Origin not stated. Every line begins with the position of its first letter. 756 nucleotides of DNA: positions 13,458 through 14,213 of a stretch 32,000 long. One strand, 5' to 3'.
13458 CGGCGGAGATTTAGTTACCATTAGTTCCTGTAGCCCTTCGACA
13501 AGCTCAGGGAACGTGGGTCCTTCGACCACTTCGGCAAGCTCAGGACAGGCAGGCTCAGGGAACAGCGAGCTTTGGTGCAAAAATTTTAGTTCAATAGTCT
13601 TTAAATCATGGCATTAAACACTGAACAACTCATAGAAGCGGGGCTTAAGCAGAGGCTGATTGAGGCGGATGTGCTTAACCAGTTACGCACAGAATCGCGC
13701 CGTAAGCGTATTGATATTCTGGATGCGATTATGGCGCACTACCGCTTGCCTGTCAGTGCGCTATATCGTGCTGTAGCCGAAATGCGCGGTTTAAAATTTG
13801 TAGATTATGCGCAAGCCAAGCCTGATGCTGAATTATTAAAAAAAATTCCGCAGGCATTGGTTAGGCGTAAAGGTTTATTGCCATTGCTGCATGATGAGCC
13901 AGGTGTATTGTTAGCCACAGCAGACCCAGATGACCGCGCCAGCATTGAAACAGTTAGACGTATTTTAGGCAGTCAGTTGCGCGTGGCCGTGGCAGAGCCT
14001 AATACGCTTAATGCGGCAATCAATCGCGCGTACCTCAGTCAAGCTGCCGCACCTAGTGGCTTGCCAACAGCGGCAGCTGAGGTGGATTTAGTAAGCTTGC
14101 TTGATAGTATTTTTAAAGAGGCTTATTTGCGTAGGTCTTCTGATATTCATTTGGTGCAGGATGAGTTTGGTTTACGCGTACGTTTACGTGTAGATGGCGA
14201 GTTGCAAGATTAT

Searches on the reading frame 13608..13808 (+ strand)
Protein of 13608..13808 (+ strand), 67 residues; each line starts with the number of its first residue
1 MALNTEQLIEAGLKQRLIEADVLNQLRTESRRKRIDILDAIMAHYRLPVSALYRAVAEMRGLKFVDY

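Call 71: search_protein_families(library=ncbifam, proteins=[window:13608-13808:+], max_evalue=1)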
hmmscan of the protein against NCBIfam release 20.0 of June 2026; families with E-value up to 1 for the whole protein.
seq(67 aa): 1 family
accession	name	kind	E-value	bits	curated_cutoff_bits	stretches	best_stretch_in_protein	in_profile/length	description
NF045657.1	MthfCyhylaseFchA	equivalog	0.032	13.7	275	1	8-49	53-94/207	methenyltetrahydrofolate cyclohydrolase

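Call 72: search_protein_families(library=pfam, proteins=[window:13608-13808:+], max_evalue=1)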
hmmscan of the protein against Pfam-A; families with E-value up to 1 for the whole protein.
seq(67 aa): 1 family
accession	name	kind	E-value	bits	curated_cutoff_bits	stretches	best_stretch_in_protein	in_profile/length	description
PF24637.1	RRM_DEAH11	-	0.16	12.8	27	1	11-37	50-76/81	DEAH11 RRM domain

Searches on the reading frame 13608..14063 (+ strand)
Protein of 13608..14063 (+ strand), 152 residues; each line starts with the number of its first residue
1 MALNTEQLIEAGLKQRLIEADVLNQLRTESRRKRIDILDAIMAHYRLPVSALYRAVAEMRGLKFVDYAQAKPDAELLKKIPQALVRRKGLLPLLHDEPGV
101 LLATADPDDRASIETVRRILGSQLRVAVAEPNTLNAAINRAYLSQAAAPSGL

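Call 39: search_solved_structures(query=window:13608-14063:+, max_evalue=1, show_alignments=5)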
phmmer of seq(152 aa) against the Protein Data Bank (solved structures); distinct sequences matched with E-value up to 1: 12.
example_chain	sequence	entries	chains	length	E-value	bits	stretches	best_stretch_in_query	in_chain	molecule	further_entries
6f8l_G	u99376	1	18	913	2.6e-09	40.6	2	14-143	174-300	Type IV pilus assembly protein PilF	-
8pdk_A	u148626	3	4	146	3.4e-07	33.8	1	13-142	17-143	c-di-GMP binding domain of the ATPase enzyme PilF | ATP-binding motif-containing protein pilF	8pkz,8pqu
8pfa_A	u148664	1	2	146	3.5e-07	33.8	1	13-142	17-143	c-di-GMP binding domain of the ATPase enzyme PilF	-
8pe0_A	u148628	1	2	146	3.6e-07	33.7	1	14-142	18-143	c-di-GMP binding domain of the ATPase enzyme PilF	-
9gl5_A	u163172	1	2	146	3.9e-07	33.6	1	13-142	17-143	ATP-binding motif-containing protein pilF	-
6ejf_J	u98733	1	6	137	5.6e-07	33.1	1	14-142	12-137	Type IV pilus assembly protein PilF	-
9glg_A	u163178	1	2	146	6.6e-07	32.9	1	13-142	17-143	ATP-binding motif-containing protein pilF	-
6ejf_G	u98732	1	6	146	0.00011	25.7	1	8-139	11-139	Type IV pilus assembly protein PilF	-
5zfr_A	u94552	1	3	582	0.00039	23.9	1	23-146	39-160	Type IV pilus biogenesis ATPase PilB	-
3jc8_Ba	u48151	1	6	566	0.0008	22.9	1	11-145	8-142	Type IV-A pilus assembly ATPase PilB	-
5tsg_B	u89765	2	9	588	0.0012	22.3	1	56-146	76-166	Type IV pilus biogenesis ATPase PilB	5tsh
6olj_C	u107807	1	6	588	0.0013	22.2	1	56-146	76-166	Type IV pilus biogenesis ATPase PilB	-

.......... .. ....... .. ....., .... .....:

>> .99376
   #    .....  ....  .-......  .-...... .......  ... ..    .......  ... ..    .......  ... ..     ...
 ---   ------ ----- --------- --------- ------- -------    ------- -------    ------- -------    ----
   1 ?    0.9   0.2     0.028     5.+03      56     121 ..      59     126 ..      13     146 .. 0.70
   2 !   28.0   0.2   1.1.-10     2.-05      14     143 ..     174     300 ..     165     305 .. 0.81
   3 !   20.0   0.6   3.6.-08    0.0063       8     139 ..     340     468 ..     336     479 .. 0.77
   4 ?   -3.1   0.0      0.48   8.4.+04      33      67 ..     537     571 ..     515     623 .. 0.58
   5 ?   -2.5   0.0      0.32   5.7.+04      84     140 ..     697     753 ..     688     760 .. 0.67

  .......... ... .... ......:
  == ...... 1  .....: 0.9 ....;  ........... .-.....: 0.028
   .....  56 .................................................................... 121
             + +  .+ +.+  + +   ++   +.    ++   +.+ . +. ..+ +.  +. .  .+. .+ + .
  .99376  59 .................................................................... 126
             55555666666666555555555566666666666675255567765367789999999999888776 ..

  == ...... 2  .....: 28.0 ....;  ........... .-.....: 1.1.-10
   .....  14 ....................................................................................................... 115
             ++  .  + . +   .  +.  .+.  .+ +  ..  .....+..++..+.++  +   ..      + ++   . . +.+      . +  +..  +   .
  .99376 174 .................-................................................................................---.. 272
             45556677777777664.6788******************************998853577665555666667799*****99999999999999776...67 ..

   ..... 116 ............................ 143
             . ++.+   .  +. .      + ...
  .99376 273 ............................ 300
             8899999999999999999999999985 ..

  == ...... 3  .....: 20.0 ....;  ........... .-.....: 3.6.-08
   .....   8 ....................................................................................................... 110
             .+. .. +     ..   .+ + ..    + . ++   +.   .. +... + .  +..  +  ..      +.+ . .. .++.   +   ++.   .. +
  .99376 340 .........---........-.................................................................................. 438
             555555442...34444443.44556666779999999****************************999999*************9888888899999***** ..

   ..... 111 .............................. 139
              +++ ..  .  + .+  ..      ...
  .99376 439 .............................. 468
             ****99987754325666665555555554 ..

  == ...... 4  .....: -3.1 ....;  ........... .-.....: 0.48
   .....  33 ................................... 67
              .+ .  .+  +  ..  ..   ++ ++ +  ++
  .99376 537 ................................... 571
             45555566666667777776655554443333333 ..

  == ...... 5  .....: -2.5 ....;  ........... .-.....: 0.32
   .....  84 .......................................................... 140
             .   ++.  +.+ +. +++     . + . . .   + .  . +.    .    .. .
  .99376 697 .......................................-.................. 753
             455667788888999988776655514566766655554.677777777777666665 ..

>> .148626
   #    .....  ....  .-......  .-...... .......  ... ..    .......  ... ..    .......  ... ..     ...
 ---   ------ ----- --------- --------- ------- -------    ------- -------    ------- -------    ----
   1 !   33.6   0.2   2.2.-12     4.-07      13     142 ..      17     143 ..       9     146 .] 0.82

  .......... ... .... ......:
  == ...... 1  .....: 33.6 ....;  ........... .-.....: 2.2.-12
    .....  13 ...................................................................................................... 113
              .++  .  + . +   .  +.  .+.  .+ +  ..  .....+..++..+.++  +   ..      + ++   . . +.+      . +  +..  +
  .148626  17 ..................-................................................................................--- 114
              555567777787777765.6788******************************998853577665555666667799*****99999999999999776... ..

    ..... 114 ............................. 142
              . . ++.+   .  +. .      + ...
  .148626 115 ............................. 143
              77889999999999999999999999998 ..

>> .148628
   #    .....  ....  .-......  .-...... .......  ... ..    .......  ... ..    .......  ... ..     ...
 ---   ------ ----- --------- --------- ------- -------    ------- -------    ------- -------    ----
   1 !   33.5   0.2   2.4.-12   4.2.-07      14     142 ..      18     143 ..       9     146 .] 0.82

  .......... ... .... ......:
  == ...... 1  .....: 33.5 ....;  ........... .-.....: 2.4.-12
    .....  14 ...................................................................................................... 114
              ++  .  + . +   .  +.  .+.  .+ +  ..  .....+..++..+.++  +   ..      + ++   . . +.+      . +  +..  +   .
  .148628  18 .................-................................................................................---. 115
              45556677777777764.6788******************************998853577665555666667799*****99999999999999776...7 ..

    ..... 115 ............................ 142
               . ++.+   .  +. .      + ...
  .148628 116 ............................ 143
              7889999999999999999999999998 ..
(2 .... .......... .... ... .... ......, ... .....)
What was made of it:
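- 13608..15251 (+): PilB/GspE-type ATPase (547 aa). Residues 1-60 (13608-13787) are a degenerate MshEN_N. Residues 61-146 (13788-14045) are the MshEN_C/T2SSE_N subdomain. Residues 161-539 are the T2SSE ATPase. The N-terminus aligns to PilF GSPII-B with Gly3 and Gln24 replaced (call 39).
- On MshE-type c-di-GMP-binding ATPase (applied to the 547-aa ATPase): Position 3 is Ile and Asp (call 39).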

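Call 58: search_protein_families(library=ncbifam, alignment_id=A4, max_evalue=0.01)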
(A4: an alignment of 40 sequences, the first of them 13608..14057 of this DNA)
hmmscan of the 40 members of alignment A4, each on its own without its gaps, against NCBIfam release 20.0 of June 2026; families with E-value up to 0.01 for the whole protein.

A. member 1, window:13608-14057:+ (150 aa): 3 families
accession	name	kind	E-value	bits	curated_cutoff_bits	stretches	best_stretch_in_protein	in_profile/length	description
TIGR02538.1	type_IV_pilB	equivalog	9.6e-12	44.3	675.65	1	9-145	3-139/564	type IV-A pilus assembly ATPase PilB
NF008411.1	PRK11234.1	equivalog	1.3e-06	27.1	1170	1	14-146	490-621/723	cyclic di-3',5'-guanylate-activated glycosyltransferase NfrB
TIGR02533.1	type_II_gspE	equivalog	0.00012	20.9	630.25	1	78-146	2-70/486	type II secretion system ATPase GspE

B. families by the number of members that match (of 40 scanned): 7 families
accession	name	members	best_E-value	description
TIGR02538.1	type_IV_pilB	40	1.2e-13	type IV-A pilus assembly ATPase PilB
NF008411.1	PRK11234.1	38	2.1e-11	cyclic di-3',5'-guanylate-activated glycosyltransferase NfrB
TIGR02533.1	type_II_gspE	20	2.9e-06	type II secretion system ATPase GspE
NF012033.0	PRK15489.1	6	0.00048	glycosyl transferase family protein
NF053534.1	T4PilAsmATPsTfpB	5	8e-06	type IV pilus assembly ATPase TfpB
NF008687.0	PRK11706.1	1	0.0027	dTDP-4-amino-4,6-dideoxygalactose transaminase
TIGR02379.1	ECA_wecE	1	0.0076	dTDP-4-amino-4,6-dideoxy-D-glucose transaminase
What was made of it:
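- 13608..15251 (+): 0 of 40 cognate ATPases hit it (call 58).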
